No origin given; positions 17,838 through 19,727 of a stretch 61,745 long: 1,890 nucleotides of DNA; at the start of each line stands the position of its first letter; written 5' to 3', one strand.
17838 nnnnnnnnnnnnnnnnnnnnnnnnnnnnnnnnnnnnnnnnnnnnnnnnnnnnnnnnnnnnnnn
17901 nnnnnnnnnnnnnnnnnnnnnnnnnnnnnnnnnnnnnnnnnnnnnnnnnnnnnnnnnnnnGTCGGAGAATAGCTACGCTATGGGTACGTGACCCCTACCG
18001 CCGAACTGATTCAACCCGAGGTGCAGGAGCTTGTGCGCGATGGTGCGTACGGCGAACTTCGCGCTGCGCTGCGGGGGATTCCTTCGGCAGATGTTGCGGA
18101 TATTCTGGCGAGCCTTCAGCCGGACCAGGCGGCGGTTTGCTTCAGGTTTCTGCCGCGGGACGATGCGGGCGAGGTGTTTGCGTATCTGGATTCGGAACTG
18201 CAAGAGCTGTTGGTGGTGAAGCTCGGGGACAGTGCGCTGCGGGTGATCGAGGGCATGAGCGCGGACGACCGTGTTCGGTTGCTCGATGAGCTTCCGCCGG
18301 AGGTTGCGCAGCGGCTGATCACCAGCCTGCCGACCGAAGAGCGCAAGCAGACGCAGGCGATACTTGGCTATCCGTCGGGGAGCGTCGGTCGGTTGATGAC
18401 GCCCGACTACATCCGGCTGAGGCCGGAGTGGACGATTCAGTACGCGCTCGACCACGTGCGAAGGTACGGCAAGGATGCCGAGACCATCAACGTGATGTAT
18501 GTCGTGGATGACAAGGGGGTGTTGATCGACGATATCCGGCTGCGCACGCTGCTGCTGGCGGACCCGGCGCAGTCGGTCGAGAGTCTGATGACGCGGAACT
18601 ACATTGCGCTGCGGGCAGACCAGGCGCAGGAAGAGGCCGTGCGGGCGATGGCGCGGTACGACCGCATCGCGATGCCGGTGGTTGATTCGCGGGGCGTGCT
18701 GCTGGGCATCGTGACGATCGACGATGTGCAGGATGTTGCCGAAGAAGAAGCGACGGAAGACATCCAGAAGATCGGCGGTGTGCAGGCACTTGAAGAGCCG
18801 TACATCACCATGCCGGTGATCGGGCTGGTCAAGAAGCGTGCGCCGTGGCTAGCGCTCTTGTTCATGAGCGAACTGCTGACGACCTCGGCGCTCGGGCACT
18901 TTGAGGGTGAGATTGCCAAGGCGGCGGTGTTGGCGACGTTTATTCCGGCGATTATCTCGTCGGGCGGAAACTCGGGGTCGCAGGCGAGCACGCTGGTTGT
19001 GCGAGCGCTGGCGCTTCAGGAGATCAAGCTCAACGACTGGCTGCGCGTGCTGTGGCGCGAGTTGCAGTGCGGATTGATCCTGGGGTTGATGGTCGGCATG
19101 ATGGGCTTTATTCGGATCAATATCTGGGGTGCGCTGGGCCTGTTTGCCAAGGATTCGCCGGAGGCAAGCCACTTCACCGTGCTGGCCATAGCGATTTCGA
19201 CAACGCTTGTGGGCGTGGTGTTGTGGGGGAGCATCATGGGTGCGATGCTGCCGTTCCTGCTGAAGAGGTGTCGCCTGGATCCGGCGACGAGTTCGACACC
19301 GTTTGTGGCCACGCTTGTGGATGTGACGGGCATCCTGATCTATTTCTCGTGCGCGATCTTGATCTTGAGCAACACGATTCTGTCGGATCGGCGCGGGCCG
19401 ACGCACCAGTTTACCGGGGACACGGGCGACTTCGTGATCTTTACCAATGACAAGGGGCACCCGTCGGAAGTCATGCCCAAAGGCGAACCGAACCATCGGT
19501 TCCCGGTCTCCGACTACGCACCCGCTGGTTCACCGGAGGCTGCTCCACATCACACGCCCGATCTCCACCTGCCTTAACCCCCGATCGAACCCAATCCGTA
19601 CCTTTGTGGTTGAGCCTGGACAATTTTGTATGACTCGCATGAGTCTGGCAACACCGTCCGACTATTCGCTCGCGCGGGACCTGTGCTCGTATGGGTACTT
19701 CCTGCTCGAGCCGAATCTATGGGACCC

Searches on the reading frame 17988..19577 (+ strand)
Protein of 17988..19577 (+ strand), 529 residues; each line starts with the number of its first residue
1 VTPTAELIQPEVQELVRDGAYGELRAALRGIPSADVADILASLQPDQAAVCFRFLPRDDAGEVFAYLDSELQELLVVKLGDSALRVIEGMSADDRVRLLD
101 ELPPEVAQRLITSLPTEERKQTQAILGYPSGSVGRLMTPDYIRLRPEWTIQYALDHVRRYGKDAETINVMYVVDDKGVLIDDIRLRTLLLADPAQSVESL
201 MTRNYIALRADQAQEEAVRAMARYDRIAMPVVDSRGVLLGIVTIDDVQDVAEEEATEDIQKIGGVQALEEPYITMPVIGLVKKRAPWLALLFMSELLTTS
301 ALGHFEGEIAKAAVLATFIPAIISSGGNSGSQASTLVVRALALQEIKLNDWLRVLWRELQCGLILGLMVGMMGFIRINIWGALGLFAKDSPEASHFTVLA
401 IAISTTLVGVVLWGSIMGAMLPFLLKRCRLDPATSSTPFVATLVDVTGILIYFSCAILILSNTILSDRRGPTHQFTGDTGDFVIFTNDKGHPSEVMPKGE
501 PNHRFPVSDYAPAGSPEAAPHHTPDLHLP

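Call 59: search_protein_families(library=pfam, proteins=[window:17988-19577:+], max_evalue=0.0001)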
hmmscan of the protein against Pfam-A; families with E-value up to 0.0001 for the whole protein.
window:17988-19577:+ (529 aa): 3 families
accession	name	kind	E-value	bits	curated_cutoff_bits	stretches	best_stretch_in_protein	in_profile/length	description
PF01769.21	MgtE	-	2.7e-35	121.8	27.6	1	319-455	1-125/125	Divalent cation transporter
PF03448.22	MgtE_N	-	7.7e-24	84.6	25.9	1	32-130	2-101/102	MgtE intracellular N domain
PF00571.33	CBS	-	3.3e-16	59.8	24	1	197-249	1-53/57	CBS domain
